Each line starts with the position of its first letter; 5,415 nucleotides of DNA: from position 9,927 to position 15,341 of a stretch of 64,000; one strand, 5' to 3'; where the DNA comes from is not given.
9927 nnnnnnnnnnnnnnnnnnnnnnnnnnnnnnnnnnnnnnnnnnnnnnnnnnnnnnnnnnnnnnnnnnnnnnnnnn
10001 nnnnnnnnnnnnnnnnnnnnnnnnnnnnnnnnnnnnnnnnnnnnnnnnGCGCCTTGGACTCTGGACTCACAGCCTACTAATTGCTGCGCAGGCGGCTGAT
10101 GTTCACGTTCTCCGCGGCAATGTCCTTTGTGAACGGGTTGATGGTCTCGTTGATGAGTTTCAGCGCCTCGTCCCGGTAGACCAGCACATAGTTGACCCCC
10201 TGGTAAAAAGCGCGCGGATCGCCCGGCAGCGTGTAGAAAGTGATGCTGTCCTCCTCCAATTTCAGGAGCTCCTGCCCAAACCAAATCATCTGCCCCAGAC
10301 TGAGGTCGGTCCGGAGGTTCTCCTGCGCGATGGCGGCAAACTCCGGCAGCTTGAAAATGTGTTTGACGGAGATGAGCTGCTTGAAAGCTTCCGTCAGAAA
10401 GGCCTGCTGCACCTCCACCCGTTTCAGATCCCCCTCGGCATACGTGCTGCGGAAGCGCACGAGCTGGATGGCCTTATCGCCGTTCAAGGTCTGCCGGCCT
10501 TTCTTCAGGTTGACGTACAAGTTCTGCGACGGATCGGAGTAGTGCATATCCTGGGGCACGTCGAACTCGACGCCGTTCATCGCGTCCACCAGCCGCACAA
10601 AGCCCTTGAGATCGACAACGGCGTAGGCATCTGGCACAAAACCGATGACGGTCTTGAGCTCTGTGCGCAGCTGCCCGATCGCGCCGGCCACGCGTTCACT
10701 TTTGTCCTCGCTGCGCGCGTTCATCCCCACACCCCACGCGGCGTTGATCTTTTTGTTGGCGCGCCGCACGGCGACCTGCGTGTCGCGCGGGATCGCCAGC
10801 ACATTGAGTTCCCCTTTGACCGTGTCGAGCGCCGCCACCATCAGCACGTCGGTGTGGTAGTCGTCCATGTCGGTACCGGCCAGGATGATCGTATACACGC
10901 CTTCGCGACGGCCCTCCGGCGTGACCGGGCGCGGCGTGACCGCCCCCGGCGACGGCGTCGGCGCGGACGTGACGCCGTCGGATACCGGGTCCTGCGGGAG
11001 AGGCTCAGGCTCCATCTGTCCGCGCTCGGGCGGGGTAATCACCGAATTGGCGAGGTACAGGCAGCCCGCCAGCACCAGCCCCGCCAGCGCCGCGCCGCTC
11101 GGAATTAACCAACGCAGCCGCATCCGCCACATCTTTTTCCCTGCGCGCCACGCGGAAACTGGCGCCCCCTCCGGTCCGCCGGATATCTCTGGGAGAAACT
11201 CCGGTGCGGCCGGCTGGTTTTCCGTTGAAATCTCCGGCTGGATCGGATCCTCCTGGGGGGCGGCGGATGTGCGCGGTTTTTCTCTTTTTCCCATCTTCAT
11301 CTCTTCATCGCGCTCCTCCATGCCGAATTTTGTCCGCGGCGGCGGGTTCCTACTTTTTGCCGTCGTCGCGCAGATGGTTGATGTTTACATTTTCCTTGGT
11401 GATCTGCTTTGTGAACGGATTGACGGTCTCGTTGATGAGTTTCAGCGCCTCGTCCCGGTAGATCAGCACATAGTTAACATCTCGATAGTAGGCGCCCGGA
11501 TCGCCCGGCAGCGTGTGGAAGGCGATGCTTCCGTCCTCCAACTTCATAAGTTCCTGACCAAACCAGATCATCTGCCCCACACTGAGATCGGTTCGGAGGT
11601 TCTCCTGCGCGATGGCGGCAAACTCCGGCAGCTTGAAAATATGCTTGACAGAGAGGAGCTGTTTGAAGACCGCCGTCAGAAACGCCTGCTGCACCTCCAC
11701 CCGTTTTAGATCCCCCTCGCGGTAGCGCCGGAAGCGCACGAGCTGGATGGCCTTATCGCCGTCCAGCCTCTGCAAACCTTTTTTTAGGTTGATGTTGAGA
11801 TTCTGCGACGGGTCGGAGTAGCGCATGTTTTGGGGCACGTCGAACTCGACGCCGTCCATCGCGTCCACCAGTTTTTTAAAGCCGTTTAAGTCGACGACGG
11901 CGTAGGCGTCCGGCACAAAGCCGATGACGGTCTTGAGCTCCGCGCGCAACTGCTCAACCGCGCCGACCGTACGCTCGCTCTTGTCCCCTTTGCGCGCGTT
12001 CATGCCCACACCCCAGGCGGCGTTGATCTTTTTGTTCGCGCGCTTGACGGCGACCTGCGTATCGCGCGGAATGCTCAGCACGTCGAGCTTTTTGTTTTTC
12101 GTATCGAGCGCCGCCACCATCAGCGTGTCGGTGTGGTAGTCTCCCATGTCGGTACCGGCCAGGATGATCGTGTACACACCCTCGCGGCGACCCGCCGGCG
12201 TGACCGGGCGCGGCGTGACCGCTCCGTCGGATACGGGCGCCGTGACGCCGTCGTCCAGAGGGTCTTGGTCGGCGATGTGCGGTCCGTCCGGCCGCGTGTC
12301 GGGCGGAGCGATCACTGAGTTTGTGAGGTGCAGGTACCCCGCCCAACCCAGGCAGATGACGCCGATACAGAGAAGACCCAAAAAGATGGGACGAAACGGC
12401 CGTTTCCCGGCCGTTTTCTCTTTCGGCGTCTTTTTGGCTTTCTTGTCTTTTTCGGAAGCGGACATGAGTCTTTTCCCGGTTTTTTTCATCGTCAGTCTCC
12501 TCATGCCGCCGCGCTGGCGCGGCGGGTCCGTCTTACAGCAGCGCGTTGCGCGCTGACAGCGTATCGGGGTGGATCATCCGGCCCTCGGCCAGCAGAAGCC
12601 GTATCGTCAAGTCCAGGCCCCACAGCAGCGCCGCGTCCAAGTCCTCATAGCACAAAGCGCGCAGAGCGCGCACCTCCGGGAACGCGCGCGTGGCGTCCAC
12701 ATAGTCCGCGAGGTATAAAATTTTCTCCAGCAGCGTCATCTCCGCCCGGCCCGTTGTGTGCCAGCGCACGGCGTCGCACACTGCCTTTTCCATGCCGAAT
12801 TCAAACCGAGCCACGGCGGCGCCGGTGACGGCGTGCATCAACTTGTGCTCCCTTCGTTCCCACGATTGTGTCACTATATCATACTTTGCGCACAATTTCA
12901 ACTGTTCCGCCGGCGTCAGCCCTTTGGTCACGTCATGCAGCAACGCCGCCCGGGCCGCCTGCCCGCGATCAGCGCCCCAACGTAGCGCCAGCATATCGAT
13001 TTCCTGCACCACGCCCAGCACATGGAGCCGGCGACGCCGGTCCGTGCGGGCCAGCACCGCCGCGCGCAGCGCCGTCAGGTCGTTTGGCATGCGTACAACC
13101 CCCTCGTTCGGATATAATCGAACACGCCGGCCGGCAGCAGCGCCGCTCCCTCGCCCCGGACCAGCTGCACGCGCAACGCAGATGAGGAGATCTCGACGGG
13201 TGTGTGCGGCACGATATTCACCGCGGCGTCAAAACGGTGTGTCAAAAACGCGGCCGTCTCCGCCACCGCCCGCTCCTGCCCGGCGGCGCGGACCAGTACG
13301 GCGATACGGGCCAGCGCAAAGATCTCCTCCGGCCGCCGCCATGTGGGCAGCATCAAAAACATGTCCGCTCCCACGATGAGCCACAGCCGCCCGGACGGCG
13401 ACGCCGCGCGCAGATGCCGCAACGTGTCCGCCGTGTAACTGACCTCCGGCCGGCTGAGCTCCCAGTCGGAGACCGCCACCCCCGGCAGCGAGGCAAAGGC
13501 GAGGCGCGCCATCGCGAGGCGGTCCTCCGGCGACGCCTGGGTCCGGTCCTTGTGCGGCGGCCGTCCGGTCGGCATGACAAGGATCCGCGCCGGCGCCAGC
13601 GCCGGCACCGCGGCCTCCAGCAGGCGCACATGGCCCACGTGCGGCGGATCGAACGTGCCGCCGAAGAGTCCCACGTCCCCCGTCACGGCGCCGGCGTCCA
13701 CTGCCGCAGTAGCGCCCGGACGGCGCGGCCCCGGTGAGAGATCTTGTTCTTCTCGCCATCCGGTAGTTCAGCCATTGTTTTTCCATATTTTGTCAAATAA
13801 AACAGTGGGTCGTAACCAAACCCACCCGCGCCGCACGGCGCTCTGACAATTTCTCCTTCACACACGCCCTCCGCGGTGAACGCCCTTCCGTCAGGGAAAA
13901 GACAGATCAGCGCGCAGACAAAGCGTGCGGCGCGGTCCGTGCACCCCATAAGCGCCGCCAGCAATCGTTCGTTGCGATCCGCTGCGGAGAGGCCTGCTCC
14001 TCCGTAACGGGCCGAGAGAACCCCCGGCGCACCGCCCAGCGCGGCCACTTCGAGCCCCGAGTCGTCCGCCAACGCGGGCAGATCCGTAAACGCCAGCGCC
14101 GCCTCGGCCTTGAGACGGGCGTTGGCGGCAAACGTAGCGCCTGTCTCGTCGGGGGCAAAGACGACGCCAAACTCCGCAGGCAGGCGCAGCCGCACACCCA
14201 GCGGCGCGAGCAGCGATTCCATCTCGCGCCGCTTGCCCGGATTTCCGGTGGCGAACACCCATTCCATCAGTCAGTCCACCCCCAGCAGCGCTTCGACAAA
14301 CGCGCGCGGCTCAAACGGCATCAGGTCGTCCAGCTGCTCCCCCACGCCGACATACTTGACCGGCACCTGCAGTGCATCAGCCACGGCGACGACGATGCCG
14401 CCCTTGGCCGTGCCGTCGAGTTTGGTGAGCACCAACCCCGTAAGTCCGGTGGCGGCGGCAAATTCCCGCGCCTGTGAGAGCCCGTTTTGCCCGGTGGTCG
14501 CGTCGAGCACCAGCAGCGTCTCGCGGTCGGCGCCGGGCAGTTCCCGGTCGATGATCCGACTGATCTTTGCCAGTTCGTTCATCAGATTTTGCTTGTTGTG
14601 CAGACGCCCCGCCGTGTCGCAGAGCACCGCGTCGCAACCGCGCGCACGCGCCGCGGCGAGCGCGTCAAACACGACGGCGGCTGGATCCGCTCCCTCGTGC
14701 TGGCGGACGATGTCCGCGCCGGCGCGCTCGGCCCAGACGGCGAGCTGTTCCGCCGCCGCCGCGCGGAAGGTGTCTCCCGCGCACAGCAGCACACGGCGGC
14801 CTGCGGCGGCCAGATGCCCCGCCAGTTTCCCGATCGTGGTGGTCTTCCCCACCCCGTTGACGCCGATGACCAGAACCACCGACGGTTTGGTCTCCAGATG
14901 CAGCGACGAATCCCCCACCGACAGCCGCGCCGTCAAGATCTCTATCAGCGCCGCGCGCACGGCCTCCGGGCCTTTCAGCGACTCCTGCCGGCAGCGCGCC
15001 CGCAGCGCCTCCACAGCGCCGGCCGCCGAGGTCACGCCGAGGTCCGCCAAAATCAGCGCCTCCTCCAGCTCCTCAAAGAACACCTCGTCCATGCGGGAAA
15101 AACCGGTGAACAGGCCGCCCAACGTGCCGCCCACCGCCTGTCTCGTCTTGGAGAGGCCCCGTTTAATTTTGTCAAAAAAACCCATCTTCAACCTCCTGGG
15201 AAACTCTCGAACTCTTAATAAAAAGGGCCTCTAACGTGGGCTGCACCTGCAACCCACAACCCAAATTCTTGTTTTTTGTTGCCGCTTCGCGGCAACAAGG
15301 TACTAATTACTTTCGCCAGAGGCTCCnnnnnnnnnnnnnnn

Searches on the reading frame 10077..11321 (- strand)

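Call 40: search_protein_families(library=pfam, proteins=[window:10077-11321:-], max_evalue=0.00001)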
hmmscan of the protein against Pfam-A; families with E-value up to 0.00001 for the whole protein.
window:10077-11321:- (414 aa): 1 family
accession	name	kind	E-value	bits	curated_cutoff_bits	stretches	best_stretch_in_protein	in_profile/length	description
PF03816.19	LytR_cpsA_psr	-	2e-32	112.8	24.6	1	156-316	1-148/150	LytR_cpsA_psr family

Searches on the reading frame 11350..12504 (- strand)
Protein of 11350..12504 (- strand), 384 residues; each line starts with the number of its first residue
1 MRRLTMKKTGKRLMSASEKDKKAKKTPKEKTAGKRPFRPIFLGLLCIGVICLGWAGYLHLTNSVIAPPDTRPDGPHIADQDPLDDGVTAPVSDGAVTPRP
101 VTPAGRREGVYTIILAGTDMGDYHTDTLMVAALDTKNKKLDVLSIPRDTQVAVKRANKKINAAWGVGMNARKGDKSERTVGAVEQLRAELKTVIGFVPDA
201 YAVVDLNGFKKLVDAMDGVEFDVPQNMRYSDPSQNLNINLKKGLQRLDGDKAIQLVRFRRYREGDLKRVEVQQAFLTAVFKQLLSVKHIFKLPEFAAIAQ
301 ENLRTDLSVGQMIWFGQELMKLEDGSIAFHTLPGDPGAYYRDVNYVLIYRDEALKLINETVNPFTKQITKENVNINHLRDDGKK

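Call 40: search_protein_families(library=pfam, proteins=[window:11350-12504:-], max_evalue=0.00001)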
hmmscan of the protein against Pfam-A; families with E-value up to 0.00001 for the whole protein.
window:11350-12504:- (384 aa): 1 family
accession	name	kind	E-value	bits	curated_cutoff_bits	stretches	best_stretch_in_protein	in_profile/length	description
PF03816.19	LytR_cpsA_psr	-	2.2e-36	125.7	24.6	1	124-284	1-149/150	LytR_cpsA_psr family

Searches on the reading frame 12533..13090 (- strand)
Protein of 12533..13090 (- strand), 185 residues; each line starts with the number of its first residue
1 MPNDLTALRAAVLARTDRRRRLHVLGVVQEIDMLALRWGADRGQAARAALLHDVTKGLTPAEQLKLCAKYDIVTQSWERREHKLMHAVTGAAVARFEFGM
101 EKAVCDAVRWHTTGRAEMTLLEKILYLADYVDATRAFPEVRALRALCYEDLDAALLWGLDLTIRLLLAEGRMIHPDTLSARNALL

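Call 40: search_protein_families(library=pfam, proteins=[window:12533-13090:-], max_evalue=0.00001)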
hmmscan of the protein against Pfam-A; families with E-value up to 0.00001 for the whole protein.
window:12533-13090:- (185 aa): 1 family
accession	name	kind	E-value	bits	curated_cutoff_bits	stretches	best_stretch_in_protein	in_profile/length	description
PF01966.28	HD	-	2.9e-15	57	22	1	23-133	4-115/116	HD domain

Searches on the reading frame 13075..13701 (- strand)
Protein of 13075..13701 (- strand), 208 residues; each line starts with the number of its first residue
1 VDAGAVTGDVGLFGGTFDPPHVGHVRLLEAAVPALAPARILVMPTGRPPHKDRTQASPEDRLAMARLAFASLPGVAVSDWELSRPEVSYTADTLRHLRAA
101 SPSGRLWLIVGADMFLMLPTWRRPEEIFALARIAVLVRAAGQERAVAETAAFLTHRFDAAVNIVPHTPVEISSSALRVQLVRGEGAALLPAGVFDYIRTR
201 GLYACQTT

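Call 40: search_protein_families(library=pfam, proteins=[window:13075-13701:-], max_evalue=0.00001)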
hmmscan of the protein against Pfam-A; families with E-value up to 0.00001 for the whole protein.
window:13075-13701:- (208 aa): 1 family
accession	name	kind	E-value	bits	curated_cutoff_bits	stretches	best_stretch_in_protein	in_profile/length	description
PF01467.32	CTP_transf_like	-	9.1e-22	78.1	21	1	12-177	1-131/133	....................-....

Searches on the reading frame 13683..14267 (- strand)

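Call 40: search_protein_families(library=pfam, proteins=[window:13683-14267:-], max_evalue=0.00001)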
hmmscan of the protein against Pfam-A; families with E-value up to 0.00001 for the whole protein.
window:13683-14267:- (194 aa): 1 family
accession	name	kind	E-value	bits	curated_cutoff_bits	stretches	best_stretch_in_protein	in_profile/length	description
PF01725.21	Ham1p_like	-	6.5e-62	209.2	22.5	1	4-188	2-185/186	Ham1 family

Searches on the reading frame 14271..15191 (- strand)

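Call 40: search_protein_families(library=pfam, proteins=[window:14271-15191:-], max_evalue=0.00001)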
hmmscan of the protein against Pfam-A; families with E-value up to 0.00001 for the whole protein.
window:14271-15191:- (306 aa): 3 families
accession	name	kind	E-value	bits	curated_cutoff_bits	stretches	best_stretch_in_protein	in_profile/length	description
PF00448.28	SRP54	-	1.7e-75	253.5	22.7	1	103-304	1-196/196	SRP54-type protein, GTPase domain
PF02881.24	SRP54_N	-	1.2e-09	38.6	22.4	1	21-86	2-75/75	SRP54-type protein, helical bundle domain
PF13191.12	AAA_16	-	4.3e-07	31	32.6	1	102-231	23-140/167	AAA ATPase domain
